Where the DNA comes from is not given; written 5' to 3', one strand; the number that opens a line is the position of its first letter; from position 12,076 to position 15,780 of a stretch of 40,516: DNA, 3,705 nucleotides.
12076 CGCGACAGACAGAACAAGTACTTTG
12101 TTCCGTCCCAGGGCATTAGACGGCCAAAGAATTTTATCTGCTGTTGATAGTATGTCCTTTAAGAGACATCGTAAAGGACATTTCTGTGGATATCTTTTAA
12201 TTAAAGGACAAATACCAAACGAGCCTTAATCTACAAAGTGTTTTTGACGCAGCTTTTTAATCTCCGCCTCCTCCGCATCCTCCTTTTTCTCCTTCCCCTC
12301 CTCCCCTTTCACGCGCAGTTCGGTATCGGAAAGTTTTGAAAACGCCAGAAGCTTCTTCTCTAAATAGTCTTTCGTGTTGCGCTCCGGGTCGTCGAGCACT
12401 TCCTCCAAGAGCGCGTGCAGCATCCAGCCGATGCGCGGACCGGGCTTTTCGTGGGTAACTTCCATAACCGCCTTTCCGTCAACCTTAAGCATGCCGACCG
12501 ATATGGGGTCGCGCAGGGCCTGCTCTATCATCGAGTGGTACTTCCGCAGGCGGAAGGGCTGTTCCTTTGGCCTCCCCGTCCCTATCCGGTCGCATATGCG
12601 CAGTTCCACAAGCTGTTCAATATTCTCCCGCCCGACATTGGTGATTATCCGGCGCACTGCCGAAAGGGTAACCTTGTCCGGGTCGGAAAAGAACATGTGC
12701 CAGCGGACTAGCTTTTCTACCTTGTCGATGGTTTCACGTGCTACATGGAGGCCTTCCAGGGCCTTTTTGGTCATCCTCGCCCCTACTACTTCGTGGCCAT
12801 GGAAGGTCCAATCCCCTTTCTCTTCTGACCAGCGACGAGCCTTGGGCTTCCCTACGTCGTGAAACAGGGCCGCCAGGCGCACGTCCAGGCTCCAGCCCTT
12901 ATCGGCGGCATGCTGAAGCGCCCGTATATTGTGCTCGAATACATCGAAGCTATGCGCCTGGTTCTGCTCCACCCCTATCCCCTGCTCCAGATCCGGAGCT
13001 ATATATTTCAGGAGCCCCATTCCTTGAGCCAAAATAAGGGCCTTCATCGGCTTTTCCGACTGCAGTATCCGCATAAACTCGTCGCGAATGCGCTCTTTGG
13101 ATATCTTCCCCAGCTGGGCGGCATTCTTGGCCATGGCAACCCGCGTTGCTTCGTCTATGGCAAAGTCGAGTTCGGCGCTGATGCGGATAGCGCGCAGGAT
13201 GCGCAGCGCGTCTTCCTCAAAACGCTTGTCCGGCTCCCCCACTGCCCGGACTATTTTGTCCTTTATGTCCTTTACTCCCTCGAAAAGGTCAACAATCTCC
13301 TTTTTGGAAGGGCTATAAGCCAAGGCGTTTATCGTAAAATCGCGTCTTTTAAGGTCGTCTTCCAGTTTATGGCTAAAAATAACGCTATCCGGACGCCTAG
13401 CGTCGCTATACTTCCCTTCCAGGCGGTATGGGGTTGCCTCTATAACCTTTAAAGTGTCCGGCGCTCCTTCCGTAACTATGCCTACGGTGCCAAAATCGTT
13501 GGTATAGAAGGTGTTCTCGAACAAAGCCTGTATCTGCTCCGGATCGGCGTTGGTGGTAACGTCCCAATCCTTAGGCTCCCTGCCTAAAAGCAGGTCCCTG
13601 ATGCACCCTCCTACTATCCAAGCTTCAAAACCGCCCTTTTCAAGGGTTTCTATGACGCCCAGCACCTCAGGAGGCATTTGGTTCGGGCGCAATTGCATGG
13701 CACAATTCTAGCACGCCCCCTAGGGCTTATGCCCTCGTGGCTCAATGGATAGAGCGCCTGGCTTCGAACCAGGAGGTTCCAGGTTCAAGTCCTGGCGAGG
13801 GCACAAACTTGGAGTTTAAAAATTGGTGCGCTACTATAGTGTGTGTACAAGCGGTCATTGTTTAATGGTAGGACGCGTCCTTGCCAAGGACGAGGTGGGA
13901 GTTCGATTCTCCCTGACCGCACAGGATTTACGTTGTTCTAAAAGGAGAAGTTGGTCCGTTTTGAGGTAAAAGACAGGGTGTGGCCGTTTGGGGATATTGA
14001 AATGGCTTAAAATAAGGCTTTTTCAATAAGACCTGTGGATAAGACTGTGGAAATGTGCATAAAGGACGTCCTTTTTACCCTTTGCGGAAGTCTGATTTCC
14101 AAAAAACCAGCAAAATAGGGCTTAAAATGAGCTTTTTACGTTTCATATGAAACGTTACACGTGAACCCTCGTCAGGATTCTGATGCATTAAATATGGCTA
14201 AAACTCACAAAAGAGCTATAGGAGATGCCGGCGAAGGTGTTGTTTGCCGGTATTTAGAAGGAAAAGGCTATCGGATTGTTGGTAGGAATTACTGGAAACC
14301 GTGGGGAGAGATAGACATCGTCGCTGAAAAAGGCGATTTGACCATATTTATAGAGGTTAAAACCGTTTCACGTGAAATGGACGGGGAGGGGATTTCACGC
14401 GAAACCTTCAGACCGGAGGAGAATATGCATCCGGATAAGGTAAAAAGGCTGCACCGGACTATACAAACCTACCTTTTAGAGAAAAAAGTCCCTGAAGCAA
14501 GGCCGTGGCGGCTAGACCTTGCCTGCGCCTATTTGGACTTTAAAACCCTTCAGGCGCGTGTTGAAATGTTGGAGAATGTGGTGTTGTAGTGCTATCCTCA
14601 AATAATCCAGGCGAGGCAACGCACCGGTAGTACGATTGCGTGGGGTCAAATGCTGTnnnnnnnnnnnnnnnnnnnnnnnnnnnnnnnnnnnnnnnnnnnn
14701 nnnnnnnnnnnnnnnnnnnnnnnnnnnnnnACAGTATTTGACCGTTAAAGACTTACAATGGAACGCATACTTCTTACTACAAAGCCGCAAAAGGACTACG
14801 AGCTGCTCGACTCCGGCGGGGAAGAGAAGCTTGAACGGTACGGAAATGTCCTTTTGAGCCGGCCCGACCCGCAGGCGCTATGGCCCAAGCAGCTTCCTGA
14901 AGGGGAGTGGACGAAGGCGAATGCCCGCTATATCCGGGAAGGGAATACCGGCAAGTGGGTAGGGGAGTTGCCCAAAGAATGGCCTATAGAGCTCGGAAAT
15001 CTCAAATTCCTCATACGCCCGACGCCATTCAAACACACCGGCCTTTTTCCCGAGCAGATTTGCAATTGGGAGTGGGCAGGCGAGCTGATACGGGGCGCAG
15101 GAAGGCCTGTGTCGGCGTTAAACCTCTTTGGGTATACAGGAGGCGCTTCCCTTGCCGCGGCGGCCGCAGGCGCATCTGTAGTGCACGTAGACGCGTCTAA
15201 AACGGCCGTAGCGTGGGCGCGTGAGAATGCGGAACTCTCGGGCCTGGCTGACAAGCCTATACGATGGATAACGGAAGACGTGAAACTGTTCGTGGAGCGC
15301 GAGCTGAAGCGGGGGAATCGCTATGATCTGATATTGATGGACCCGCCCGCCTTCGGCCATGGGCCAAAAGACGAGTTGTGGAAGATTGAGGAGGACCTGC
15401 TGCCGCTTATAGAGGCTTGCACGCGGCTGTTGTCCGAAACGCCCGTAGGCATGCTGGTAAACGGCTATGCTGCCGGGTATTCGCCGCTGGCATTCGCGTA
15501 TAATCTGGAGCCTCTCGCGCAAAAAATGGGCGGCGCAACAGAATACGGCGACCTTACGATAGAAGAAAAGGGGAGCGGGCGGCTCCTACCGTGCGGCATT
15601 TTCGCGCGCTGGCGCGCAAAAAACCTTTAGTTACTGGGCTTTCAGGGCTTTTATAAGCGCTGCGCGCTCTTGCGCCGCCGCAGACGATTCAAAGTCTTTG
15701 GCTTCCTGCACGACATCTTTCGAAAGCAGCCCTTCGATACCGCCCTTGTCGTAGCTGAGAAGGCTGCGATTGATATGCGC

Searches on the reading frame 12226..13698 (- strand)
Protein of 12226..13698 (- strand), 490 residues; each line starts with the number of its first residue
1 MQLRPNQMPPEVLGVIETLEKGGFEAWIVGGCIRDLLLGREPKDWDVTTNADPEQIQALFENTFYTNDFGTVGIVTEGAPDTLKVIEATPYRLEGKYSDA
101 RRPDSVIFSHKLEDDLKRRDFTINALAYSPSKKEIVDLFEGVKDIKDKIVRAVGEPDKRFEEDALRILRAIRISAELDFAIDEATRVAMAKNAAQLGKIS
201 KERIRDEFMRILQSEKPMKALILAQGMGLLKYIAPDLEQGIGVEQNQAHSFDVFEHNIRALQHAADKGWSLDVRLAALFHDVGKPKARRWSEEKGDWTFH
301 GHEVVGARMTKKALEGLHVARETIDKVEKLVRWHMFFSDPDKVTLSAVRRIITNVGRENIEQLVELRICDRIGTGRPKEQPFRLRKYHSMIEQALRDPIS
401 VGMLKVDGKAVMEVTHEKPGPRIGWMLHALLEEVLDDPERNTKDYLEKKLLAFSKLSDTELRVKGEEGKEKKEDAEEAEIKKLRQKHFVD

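Call 9: search_protein_families(library=pfam, proteins=[window:12226-13698:-], max_evalue=0.001)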
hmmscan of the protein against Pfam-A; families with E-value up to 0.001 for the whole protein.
window:12226-13698:- (490 aa): 4 families
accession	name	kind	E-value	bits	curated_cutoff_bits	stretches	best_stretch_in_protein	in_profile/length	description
PF01743.26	PolyA_pol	-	2.2e-38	131.9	23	1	26-151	1-126/126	Poly A polymerase head domain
PF12627.12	PolyA_pol_RNAbd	-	1.5e-17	63.5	22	1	178-238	1-61/64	Probable RNA and SrmB- binding site of polymerase A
PF01966.28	HD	-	5.1e-13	49.8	22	1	253-350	1-93/116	HD domain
PF13735.12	tRNA_NucTran2_2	-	6.2e-05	23.5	27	1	398-448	96-147/149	tRNA nucleotidyltransferase domain 2 putative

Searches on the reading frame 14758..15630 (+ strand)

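Call 9: search_protein_families(library=pfam, proteins=[window:14758-15630:+], max_evalue=0.001)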
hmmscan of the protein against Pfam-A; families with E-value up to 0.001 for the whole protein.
window:14758-15630:+ (290 aa): 4 families
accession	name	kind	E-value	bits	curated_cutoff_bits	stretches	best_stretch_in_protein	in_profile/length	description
PF10672.15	Methyltrans_SAM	-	1e-15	58.2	27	1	55-202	66-209/286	S-adenosylmethionine-dependent methyltransferase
PF03602.21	Cons_hypoth95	-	6.9e-07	29.6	24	1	111-197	36-122/182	Conserved hypothetical protein 95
PF09445.16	Methyltransf_15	-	1.7e-05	24.9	22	1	121-202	5-85/165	RNA cap guanine-N2 methyltransferase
PF13649.12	Methyltransf_25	-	0.00065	20.8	27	0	127-203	8-78/97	Methyltransferase domain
